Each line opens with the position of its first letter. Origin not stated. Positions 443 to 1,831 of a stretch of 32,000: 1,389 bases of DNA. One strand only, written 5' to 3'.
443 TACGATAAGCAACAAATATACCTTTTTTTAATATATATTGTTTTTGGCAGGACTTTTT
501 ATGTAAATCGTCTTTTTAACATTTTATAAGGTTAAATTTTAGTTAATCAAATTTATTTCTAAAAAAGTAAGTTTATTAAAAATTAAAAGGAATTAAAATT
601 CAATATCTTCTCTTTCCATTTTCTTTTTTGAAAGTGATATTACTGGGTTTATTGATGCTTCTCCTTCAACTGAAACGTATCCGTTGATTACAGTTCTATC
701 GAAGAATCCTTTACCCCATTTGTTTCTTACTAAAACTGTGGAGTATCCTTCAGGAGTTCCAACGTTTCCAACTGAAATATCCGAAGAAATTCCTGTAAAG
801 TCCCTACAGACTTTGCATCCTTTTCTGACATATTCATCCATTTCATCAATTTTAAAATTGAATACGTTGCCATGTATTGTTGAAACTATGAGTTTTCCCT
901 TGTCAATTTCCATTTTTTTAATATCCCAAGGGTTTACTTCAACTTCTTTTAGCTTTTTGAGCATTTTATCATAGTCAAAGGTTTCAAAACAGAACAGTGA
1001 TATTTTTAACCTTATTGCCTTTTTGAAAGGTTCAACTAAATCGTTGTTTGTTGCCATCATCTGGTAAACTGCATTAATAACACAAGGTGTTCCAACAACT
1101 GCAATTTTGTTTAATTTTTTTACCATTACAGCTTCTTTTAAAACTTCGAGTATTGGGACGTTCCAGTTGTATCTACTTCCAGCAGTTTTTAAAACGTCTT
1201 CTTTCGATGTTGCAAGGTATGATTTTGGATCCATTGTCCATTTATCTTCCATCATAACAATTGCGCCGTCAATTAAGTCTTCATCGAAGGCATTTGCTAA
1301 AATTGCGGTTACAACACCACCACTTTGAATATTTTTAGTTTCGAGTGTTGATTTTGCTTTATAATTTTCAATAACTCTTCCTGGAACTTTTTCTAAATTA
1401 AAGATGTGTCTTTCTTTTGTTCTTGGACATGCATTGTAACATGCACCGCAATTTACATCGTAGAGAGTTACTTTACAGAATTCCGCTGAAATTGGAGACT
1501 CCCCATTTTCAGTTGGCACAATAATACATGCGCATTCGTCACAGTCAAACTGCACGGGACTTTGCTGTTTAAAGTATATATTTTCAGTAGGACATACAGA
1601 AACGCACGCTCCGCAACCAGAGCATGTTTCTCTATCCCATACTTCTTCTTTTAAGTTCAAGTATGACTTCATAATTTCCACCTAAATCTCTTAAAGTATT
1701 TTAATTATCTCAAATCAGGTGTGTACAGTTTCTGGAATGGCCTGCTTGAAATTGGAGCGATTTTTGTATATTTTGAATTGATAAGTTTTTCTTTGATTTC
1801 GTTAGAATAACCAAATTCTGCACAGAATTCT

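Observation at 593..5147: Split glutamate synthase operon ending in an FrhB-like subunit: candidate F420-dependent GOGAT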

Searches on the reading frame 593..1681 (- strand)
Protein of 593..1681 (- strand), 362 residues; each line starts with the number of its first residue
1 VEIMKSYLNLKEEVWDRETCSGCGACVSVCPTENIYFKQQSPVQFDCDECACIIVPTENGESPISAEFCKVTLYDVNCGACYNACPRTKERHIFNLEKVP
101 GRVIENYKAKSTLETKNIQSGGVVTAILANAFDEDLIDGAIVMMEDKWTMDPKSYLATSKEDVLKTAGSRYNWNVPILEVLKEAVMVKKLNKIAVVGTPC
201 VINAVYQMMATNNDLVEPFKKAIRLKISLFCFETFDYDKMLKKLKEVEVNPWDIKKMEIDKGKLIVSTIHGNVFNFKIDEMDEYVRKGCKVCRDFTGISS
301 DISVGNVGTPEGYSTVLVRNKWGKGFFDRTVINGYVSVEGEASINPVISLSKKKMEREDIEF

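Call 3: search_protein_families(library=pfam, proteins=[window:593-1681:-])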
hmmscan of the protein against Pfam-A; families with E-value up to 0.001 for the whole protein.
window:593-1681:- (362 aa): 9 families
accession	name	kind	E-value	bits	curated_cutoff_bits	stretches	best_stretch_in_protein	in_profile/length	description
PF04432.18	FrhB_FdhB_C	-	6.1e-44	150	23.3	1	191-339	2-145/150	Coenzyme F420 hydrogenase/dehydrogenase, beta subunit C terminus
PF04422.18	FrhB_FdhB_N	-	3.9e-22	78.6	22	1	107-182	2-78/78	Coenzyme F420 hydrogenase/dehydrogenase, beta subunit N-term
PF00037.32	Fer4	-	1.6e-07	31.3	21.1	1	14-35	2-23/24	4Fe-4S binding domain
PF13183.11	Fer4_8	-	6.3e-07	30.3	27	0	19-32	53-66/68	4Fe-4S dicluster domain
PF13237.11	Fer4_10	-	1e-05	25.8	25.5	1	16-51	5-46/53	4Fe-4S dicluster domain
PF12797.12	Fer4_2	-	2.3e-05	24.5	24.5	1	14-32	4-22/22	4Fe-4S binding domain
PF12837.12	Fer4_6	-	5.2e-05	23.5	25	1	14-33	3-22/24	4Fe-4S binding domain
PF25160.1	LdpA_Fe-S-bd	-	0.00015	21.9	27.6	1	17-36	25-44/49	LdpA Fe-S cluster-binding domain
PF13484.11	Fer4_16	-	0.00034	21.8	30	1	20-86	2-64/66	4Fe-4S double cluster binding domain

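Call 4: search_protein_families(library=ncbifam, proteins=[window:593-1681:-])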
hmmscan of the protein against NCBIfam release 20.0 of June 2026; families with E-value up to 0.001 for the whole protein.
window:593-1681:- (362 aa): 10 families
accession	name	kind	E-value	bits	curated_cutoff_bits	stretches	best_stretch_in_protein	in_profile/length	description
NF006807.0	PRK09325.1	subfamily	3.6e-60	203.4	269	1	107-354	11-263/283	coenzyme F420-reducing hydrogenase subunit beta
TIGR03289.1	frhB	equivalog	2.8e-53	180.8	331.5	1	109-353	10-255/275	coenzyme F420 hydrogenase subunit beta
NF040616.1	F420_dehyd_FpoF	exception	1.1e-44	152.8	475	1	13-331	6-294/337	F420H2 dehydrogenase subunit FpoF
NF006808.0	PRK09326.1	equivalog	6.9e-44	150.1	444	1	13-331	7-295/341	F420H2 dehydrogenase subunit F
NF045480.1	FdxA_Actino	equivalog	1.6e-06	28.3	125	1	18-45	38-65/107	ferredoxin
NF038196.1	ferrodoxin_EFR1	subfamily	1.8e-06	28.2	75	1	3-53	169-221/242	EFR1 family ferrodoxin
NF004914.0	PRK06273.1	equivalog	6.6e-05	22.7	163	1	2-59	36-91/167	ferredoxin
NF042909.1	FMH_DH_FwdF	exception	0.0002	20.6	375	1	14-43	11-40/336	tungsten-dependent formylmethanofuran dehydrogenase subunit FwdF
NF009226.0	PRK12576.1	equivalog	0.00022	20.6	344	0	11-34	147-170/317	succinate dehydrogenase/fumarate reductase iron-sulfur subunit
NF006221.0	PRK08348.1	subfamily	0.00043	20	124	1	14-87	40-89/136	NADH-plastoquinone oxidoreductase subunit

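Call 7: search_solved_structures(query=window:593-1672:-, max_evalue=0.001)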
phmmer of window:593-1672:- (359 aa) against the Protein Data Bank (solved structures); distinct sequences matched with E-value up to 0.001: 14.
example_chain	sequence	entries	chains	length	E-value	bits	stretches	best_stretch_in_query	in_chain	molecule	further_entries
8rja_E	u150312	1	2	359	1.2e-41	146.2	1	2-350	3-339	Coenzyme F420 hydrogenase/dehydrogenase, beta subunit C terminus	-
6qii_B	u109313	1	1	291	4.1e-40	141.1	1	105-356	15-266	Coenzyme F420 hydrogenase subunit beta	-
6qgr_B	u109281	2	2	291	5.6e-40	140.7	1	105-352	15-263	Coenzyme F420 hydrogenase subunit beta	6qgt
8riu_B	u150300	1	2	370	6.8e-40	140.4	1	71-354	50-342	Coenzyme F420 hydrogenase/dehydrogenase, beta subunit C terminus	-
9tn7_A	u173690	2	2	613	2.4e-38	135.3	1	75-336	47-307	Coenzyme F420 hydrogenase/dehydrogenase beta subunit domain protein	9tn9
7np8_A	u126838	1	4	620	1e-36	130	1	76-341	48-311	Coenzyme F420-dependent sulfite reductase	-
9r51_B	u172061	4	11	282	1.2e-36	129.7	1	109-350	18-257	F420-reducing [NiFe]-hydrogenase from Methanothermococcus thermolithotrophicus subunit bet | F420-reducing [NiFe]-hydrogenase from Methanothermococcus thermolit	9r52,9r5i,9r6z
7npa_A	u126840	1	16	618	1.3e-36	129.6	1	75-355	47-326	Coenzyme F420-dependent sulfite reductase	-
3zfs_C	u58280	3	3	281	5.1e-33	117.8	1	112-350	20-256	F420-REDUCING HYDROGENASE, SUBUNIT BETA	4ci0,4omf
7bkb_E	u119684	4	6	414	2.9e-13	52.8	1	112-306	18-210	Formate dehydrogenase, beta subunit (F420)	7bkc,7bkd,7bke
9t1s_M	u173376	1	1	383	2.9e-12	49.5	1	116-334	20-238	formate dehydrogenase (coenzyme F420)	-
8rvu_E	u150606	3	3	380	4e-10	42.5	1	115-336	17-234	Formate dehydrogenase, beta subunit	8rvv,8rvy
7bkb_K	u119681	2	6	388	8.6e-05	25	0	13-42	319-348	Formylmethanofuran dehydrogenase, subunit F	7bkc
8rja_F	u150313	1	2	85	0.00011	24.6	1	11-84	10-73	NAD(P)H-quinone oxidoreductase subunit I, chloroplastic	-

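Call 18: find_homologous_proteins(query=window:593-1672:-, max_evalue=1e-10)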
Query window:593-1672:- (359 aa): 370 proteins with E <= 1e-10 among 2792 candidates; the best 120 are listed.
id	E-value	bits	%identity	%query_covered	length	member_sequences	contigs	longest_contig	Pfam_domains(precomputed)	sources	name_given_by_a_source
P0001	1.7e-240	815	99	100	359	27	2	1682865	PF04432.19,PF04422.19,PF00037.33,PF13237.12,PF13183.12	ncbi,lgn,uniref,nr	ncbi:coenzyme F420 hydrogenase subunit beta [Methanococcus maripaludis]|uniref:Coenzyme F420 hydroge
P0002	7.0e-195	665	79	100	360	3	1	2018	PF04432.19,PF04422.19,PF00037.33,PF25160.2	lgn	-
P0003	1.8e-175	601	71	99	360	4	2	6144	PF04432.19,PF04422.19,PF00037.33,PF13183.12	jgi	-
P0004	2.4e-175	601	72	99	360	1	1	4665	PF04432.19,PF04422.19,PF00037.33,PF13183.12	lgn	-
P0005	1.0e-169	582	71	99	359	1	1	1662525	PF04432.19,PF04422.19,PF00037.33,PF13183.12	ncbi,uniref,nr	ncbi:Coenzyme F420 hydrogenase/dehydrogenase, beta subunit C-terminal domain [Methanothermococcus ok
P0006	1.1e-167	576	71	95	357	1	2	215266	PF04432.19,PF04422.19,PF00037.33,PF13183.12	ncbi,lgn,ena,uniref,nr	ncbi:Coenzyme F420 hydrogenase/dehydrogenase, beta subunit C-terminal domain [Methanothermococcus sp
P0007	1.8e-166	572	70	94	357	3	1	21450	PF04432.19,PF04422.19,PF00037.33,PF13183.12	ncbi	-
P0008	3.4e-163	561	68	99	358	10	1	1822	PF04432.19,PF04422.19,PF00037.33,PF13183.12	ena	-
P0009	4.5e-163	560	69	95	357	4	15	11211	PF04432.19,PF04422.19,PF00037.33,PF13183.12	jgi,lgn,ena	jgi:coenzyme F420 hydrogenase subunit beta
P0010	5.8e-160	550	65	96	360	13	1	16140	PF04432.19,PF04422.19,PF00037.33,PF13183.12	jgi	-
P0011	5.8e-159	547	67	99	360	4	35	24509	PF04432.19,PF04422.19,PF00037.33,PF13183.12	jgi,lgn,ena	-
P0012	2.8e-156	538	65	99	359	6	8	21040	PF04432.19,PF04422.19,PF00037.33,PF13183.12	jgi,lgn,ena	jgi:coenzyme F420 hydrogenase subunit beta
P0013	5.0e-156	537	64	98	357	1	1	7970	PF04432.19,PF04422.19,PF00037.33,PF13237.12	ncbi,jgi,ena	-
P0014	6.9e-155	534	64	99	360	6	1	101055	PF04432.19,PF04422.19,PF00037.33,PF13183.12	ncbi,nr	ncbi:Coenzyme F420 hydrogenase/dehydrogenase, beta subunit C-terminal domain [Methanothermococcus sp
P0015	2.3e-154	532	65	99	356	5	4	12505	PF04432.19,PF04422.19,PF00037.33,PF13237.12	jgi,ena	jgi:coenzyme F420 hydrogenase subunit beta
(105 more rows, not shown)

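Call 21: find_related_loci(query=A1, collection=genome_contigs, flank=8000)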
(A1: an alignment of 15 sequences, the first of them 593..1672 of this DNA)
Query A1 (359 aa) in genome_contigs; peptide patterns used: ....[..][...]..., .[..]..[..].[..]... (x = any residue, [..] = any of these).
600 stretches matched a pattern (row limit reached: there are more); 67 encode a relative of the query (tblastn E <= 1e-3); 67 distinct loci.
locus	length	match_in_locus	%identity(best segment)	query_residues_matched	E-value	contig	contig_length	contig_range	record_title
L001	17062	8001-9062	59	1-354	2e-153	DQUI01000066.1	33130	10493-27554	MAG TPA_asm: Methanothermococcus okinawensis isolate SZUA-1453 k95_181641, whole genome shotgun sequence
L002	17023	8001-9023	63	1-342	4e-151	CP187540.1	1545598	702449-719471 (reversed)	Methanocaldococcus sp. 28A chromosome, complete genome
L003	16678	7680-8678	41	2-354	1e-92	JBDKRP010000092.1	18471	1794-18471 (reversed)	MAG: Methanoregulaceae archaeon isolate 5_bin.90 c_000000814003, whole genome shotgun sequence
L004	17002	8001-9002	42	2-355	2e-90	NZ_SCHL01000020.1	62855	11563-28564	Methanosarcina sp. MSH10X1 NODE_20_length_62855_cov_135.365, whole genome shotgun sequence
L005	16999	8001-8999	41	2-354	2e-89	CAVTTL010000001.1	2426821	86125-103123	MAG: uncultured Methanoregulaceae archaeon isolate MFD09567.bin.1.8 genome assembly, contig: contig_27168, whole genome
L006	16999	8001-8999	41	2-354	2e-89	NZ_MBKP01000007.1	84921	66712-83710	Methanolobus psychrotolerans strain YSF-03 NODE_8_length_84691_cov_42.681561, whole genome shotgun sequence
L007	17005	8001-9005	43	2-355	2e-89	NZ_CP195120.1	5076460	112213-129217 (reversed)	Methanosarcina sp. T3 chromosome, complete genome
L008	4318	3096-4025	44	1-330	6e-89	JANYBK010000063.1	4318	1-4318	MAG: Methanomicrobiales archaeon isolate GL140_5_metabat_83 GL140_5_k141_1567600, whole genome shotgun sequence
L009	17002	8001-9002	40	2-355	2e-88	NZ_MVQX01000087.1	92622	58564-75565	MAG: Methanomethylovorans sp. PtaU1.Bin093 A4E24_contig000087, whole genome shotgun sequence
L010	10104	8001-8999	41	2-354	2e-88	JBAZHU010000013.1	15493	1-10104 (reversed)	MAG: Methanoregula sp. isolate SO_2017_LW3_78 NODE_10733_length_15493_cov_2.007744_LW162_2017, whole genome shotgun sequ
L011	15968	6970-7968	41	2-354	4e-88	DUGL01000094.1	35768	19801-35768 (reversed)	MAG TPA_asm: Methanoregulaceae archaeon isolate UBA10516 contig_21655, whole genome shotgun sequence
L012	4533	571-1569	42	2-354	2e-88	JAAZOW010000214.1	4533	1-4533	MAG: Methanomicrobiales archaeon isolate AS2HglBPFA_19 15029_AS2H, whole genome shotgun sequence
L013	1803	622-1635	40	2-354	1e-92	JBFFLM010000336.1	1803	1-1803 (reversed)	MAG: Methanogenium sp. isolate Mix_mud18.2022.04.18 k141_258625_length_1803_cov_6.0000, whole genome shotgun sequence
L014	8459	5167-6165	39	2-354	1e-87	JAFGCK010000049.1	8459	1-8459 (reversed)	MAG: Methanosarcinaceae archaeon isolate Zod_Metabat.1106 k87_2836855, whole genome shotgun sequence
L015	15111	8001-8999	41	2-354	3e-87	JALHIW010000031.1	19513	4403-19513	MAG: Methanomicrobiaceae archaeon isolate 7-NCT_009 scaffold_860, whole genome shotgun sequence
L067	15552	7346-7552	31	9-82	2e-4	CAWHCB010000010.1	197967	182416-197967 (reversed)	MAG: Methanomassiliicoccaceae archaeon isolate MFD00905.bin.2.116 genome assembly, contig: contig_6551, whole genome sho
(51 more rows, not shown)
